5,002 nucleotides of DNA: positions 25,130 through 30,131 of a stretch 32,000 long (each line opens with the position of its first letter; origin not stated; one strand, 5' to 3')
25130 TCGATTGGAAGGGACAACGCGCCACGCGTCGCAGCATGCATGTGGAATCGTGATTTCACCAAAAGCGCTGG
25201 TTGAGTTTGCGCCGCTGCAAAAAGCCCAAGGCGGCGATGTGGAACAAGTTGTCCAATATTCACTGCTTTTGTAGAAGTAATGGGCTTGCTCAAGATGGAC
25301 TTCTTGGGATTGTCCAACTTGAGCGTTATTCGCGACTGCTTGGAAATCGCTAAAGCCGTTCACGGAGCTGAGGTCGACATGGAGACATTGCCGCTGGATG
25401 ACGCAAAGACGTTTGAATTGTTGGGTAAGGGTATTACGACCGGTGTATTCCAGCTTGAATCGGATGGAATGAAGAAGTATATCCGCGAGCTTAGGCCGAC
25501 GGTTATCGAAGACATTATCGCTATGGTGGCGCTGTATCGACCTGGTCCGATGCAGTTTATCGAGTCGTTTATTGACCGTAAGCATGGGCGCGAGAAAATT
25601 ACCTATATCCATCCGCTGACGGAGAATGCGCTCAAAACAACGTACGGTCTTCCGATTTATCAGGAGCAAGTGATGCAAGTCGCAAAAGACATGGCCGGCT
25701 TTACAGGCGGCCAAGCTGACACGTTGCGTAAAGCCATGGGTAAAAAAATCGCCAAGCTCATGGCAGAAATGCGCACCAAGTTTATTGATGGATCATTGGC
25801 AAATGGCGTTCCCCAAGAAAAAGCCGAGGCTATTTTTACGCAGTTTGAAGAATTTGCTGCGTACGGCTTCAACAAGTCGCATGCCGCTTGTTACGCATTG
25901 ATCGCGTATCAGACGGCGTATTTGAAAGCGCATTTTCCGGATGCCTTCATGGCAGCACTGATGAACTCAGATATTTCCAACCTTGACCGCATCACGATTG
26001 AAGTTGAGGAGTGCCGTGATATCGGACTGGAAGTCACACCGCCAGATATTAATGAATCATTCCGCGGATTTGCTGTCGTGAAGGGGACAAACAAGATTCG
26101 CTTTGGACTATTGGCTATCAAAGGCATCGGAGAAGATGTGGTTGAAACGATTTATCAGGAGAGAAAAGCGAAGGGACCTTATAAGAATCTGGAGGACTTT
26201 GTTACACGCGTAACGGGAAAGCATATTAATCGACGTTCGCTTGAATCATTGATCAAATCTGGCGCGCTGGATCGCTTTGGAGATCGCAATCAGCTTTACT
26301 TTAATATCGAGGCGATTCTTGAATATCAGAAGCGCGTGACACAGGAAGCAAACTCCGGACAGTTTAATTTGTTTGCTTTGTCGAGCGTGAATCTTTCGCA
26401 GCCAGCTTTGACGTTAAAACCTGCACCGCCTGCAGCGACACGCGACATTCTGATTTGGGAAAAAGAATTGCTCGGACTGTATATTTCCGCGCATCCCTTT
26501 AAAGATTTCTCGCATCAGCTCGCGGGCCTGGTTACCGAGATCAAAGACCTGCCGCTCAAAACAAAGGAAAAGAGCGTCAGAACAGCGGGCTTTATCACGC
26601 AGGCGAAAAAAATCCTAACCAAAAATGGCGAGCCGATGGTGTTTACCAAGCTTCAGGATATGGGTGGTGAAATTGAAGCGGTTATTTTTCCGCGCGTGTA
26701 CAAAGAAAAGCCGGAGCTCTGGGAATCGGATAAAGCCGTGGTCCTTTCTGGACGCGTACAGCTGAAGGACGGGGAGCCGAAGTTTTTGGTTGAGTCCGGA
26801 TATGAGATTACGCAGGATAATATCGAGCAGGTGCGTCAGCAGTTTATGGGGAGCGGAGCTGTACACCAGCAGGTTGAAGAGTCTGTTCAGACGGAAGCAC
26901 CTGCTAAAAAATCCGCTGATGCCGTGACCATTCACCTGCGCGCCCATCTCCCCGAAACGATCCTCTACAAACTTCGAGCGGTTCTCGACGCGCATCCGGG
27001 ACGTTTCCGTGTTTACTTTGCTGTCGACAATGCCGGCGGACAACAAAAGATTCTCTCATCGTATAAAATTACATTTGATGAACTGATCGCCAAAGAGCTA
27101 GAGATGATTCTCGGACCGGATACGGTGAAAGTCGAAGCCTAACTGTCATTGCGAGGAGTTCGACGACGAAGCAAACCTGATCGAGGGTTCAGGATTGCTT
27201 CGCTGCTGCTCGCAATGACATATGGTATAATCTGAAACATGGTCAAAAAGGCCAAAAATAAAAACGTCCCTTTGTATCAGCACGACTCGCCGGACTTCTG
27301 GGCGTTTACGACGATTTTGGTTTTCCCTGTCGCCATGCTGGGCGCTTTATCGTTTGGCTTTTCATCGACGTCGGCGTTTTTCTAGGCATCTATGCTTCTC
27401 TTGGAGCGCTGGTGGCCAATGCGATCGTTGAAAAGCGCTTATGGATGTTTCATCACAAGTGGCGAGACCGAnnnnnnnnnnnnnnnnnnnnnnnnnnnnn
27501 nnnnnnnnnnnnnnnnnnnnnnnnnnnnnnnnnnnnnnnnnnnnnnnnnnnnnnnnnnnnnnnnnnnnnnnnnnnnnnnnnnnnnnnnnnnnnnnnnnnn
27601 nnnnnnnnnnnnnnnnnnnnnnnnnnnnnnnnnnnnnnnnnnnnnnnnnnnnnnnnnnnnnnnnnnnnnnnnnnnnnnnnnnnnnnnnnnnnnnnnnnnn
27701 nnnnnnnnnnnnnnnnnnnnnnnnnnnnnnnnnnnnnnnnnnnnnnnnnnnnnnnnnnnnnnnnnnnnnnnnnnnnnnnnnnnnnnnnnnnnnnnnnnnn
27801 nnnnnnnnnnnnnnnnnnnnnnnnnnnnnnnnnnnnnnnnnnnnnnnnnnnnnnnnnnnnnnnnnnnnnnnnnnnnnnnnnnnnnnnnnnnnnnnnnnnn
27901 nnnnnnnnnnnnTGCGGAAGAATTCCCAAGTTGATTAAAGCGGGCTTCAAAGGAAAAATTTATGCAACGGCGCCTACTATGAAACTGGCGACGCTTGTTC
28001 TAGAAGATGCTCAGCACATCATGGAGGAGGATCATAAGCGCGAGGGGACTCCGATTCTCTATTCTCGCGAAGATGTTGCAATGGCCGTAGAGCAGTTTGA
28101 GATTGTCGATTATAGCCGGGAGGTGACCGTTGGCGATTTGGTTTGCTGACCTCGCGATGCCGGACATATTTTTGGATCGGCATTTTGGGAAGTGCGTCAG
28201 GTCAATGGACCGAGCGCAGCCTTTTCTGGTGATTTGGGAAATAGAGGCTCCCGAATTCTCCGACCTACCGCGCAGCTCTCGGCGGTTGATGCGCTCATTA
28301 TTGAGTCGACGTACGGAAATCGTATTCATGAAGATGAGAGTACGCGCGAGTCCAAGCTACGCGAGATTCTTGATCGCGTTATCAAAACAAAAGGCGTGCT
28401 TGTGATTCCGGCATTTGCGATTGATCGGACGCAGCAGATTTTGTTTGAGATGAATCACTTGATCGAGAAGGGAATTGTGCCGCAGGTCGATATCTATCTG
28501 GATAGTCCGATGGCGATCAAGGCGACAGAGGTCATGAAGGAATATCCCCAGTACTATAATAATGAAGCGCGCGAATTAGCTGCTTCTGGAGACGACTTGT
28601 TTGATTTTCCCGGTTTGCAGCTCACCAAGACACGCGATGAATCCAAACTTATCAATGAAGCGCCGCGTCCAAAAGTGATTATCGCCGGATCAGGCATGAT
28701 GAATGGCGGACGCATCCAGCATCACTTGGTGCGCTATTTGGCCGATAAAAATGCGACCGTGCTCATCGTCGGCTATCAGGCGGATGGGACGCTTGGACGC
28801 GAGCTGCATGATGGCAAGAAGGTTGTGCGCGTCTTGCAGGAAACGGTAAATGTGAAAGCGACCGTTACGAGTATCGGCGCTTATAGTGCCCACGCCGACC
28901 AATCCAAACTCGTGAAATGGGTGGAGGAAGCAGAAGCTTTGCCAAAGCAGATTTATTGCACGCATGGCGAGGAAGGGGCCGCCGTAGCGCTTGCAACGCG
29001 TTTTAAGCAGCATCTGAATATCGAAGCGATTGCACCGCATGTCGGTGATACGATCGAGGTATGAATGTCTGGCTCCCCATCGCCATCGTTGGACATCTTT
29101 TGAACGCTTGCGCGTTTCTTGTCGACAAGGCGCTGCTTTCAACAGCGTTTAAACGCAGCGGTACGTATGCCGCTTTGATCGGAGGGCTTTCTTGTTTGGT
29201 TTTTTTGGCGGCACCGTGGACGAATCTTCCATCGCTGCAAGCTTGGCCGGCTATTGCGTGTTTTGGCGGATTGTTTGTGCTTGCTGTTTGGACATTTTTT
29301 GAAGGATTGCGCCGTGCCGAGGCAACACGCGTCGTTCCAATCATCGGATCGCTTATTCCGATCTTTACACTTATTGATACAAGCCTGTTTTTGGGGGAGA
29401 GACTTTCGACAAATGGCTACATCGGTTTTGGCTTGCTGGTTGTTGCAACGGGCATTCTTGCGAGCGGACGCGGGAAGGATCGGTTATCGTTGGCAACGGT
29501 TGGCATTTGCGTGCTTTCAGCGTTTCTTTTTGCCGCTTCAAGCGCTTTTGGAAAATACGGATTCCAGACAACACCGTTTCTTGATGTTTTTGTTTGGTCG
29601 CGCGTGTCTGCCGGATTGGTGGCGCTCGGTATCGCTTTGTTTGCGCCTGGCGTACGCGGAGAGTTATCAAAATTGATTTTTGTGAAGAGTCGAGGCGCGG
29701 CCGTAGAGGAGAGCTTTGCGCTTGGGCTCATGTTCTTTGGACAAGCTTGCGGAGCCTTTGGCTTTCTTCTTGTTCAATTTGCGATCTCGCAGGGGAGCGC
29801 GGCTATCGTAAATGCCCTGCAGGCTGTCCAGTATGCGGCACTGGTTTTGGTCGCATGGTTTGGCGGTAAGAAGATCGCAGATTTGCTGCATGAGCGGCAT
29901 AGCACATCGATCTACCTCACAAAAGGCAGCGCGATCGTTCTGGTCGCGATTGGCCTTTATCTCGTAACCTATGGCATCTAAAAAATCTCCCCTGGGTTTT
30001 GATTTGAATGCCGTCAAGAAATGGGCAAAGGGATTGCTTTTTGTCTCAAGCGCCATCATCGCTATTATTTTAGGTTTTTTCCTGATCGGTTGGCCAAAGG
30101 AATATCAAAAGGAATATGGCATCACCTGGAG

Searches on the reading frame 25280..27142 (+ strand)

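Call 8: search_protein_families(library=pfam, proteins=[window:25280-27142:+], max_evalue=0.001)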
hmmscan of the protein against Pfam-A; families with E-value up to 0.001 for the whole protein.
window:25280-27142:+ (620 aa): 3 families
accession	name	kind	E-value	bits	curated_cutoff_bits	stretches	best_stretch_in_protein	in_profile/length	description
PF17657.6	DNA_pol3_finger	-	3.1e-62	209.2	22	1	13-176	1-166/166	Bacterial DNA polymerase III alpha subunit finger domain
PF14579.12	HHH_6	-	1.3e-29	102.6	25.6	1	249-338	1-89/90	Helix-hairpin-helix motif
PF01336.31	tRNA_anti-codon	-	1.6e-08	34.8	27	1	433-505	1-70/75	OB-fold nucleic acid binding domain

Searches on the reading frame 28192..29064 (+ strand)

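Call 8: search_protein_families(library=pfam, proteins=[window:28192-29064:+], max_evalue=0.001)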
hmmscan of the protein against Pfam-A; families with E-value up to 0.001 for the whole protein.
window:28192-29064:+ (290 aa): 2 families
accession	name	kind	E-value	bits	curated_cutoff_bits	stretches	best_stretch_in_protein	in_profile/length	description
PF10996.14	Beta-Casp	-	3.7e-39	134.4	27.7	1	80-205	1-120/120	Beta-Casp domain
PF07521.17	RMMBL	-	1e-12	48.3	21.6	1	219-282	2-63/63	Zn-dependent metallo-hydrolase RNA specificity domain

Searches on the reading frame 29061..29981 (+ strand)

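Call 8: search_protein_families(library=pfam, proteins=[window:29061-29981:+], max_evalue=0.001)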
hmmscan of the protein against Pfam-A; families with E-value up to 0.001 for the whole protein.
window:29061-29981:+ (306 aa): 1 family
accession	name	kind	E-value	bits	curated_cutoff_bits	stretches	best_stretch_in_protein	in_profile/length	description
PF00892.27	EamA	-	5.6e-14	53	28.2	1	19-132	18-132/135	EamA-like transporter family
